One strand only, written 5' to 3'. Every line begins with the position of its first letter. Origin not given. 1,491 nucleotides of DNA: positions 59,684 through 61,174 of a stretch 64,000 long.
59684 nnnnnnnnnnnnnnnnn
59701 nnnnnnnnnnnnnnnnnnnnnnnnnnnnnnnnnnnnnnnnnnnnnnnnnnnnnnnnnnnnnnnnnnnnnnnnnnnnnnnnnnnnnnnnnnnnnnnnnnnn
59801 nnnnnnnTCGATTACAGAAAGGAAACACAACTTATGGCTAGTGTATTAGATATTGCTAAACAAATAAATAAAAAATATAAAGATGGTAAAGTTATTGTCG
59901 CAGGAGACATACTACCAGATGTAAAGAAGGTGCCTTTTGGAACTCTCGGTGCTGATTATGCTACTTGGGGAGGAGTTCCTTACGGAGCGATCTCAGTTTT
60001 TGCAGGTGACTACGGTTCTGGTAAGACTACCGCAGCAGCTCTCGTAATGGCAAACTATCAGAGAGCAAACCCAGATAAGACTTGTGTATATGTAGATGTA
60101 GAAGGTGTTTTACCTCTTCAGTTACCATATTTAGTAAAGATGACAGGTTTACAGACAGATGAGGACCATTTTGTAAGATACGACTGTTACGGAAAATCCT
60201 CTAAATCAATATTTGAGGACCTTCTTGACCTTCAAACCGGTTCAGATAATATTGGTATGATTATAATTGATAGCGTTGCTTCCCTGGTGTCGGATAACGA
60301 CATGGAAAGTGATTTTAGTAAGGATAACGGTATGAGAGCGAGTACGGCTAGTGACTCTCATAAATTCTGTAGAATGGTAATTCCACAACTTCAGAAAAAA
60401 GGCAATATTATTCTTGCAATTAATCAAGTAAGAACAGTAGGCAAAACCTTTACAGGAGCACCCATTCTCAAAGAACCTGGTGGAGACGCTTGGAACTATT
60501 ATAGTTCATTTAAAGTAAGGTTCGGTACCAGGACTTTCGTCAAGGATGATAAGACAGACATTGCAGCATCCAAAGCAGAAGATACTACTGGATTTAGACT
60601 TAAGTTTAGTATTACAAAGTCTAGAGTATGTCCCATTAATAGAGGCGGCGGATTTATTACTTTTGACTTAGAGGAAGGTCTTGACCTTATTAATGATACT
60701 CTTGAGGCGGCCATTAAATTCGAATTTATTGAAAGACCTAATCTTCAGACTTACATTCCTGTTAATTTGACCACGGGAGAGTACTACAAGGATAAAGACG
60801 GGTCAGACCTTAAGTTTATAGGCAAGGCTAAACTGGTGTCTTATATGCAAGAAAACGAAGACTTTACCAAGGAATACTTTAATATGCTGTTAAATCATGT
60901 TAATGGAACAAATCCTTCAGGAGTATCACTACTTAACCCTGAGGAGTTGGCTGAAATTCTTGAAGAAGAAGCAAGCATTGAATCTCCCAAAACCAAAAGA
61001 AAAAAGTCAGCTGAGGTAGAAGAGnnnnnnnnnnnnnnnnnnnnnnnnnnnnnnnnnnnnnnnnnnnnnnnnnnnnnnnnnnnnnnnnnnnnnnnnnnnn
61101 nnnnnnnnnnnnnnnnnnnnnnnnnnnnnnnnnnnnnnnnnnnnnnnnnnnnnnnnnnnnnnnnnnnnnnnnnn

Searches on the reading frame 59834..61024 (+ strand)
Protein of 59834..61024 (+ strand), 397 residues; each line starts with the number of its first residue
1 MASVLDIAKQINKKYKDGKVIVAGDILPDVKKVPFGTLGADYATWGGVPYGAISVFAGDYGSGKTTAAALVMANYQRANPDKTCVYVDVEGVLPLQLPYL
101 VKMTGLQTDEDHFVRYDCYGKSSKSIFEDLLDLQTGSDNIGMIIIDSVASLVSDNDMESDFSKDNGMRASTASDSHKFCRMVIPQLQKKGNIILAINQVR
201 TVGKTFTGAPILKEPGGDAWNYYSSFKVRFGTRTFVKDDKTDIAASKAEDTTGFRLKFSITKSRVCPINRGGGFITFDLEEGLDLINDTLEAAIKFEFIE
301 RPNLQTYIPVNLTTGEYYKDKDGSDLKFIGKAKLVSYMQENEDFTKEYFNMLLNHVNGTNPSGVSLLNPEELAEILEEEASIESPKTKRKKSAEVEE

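Call 22: search_dna_similar(query=window:59834-61024:+, collection=phages, mode=protein, max_rows=12)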
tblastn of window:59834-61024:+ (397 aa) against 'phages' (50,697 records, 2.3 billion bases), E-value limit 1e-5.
Records with a match: 392; places in all: 392; records where one place covers at least 80% of the query: 212.
Best place of each record, by identity: <60% 392.
By first word of the organism name: Bacillus 99; Listeria 56; Enterococcus 52; Clostridium 39; Vibrio 27; Bacteriophage 13; Pseudomonas 13; Staphylococcus 11; Gordonia 10; Thermus 9; and 24 more.
By host as written in the record: Listeria monocytogenes 45; - 44; Clostridium sporogenes ATCC-15579 30; Bacillus subtilis 17; Enterococcus faecalis 14; Bacillus subtilis BEST7003 8; Enterococcus sp. 8; Gordonia terrae 3612 6; and 126 more.
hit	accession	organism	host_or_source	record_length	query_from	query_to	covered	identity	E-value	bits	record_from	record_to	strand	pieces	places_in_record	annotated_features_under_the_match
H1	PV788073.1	Clostridium phage CS19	Clostridium sporogenes ATCC-15579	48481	7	348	86%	30.7%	2e-29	126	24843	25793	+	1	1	UvsX-like recombinase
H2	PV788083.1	Clostridium phage CS32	Clostridium sporogenes ATCC-15579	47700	7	348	86%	29.0%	2e-27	120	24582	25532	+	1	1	UvsX-like recombinase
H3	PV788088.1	Clostridium phage CS38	Clostridium sporogenes ATCC-15579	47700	7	348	86%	29.0%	2e-27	120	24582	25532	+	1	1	UvsX-like recombinase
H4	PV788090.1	Clostridium phage CS43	Clostridium sporogenes ATCC-15579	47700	7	348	86%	29.0%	2e-27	120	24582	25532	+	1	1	UvsX-like recombinase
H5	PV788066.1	Clostridium phage CS06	Clostridium sporogenes ATCC-15579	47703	7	348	86%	29.0%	2e-27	120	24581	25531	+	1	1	UvsX-like recombinase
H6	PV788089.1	Clostridium phage CS42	Clostridium sporogenes ATCC-15579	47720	7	348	86%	29.0%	2e-27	120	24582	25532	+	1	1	UvsX-like recombinase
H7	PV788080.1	Clostridium phage CS29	Clostridium sporogenes ATCC-15579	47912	7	348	86%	29.0%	2e-27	120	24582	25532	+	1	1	UvsX-like recombinase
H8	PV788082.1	Clostridium phage CS31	Clostridium sporogenes ATCC-15579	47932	7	348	86%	29.0%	2e-27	120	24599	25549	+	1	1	UvsX-like recombinase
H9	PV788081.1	Clostridium phage CS30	Clostridium sporogenes ATCC-15579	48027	7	348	86%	29.0%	2e-27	120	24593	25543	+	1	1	UvsX-like recombinase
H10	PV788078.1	Clostridium phage CS27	Clostridium sporogenes ATCC-15579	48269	7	348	86%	29.0%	2e-27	120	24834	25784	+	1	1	UvsX-like recombinase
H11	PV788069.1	Clostridium phage CS12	Clostridium sporogenes ATCC-15579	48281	7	348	86%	29.0%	2e-27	120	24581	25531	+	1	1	UvsX-like recombinase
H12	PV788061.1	Clostridium phage CS01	Clostridium sporogenes ATCC-15579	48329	7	348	86%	29.0%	2e-27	120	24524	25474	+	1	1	UvsX-like recombinase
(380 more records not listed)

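Call 48: find_encoding_contigs(protein=window:59834-61024:+, flank=10000, max_places=10)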
Protein window:59834-61024:+ (397 aa): 2 contigs read that carry it; 1 place shown.
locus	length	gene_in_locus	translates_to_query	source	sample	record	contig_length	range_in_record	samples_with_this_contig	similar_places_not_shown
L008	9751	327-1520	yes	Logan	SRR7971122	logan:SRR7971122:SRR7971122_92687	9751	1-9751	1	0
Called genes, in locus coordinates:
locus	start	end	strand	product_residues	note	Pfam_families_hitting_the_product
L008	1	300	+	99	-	?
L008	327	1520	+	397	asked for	PF00154:RecA_N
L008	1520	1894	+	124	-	-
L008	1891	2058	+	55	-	-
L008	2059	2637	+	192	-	-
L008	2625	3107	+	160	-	PF00383:dCMP_cyt_deam_1, PF14437:MafB19-deam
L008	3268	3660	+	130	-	-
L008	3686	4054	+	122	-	-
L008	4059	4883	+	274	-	-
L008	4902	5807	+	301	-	-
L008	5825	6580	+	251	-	-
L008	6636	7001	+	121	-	-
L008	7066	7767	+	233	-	-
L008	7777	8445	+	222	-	-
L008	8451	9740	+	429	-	PF03796:DnaB_C, PF06745:ATPase (weak)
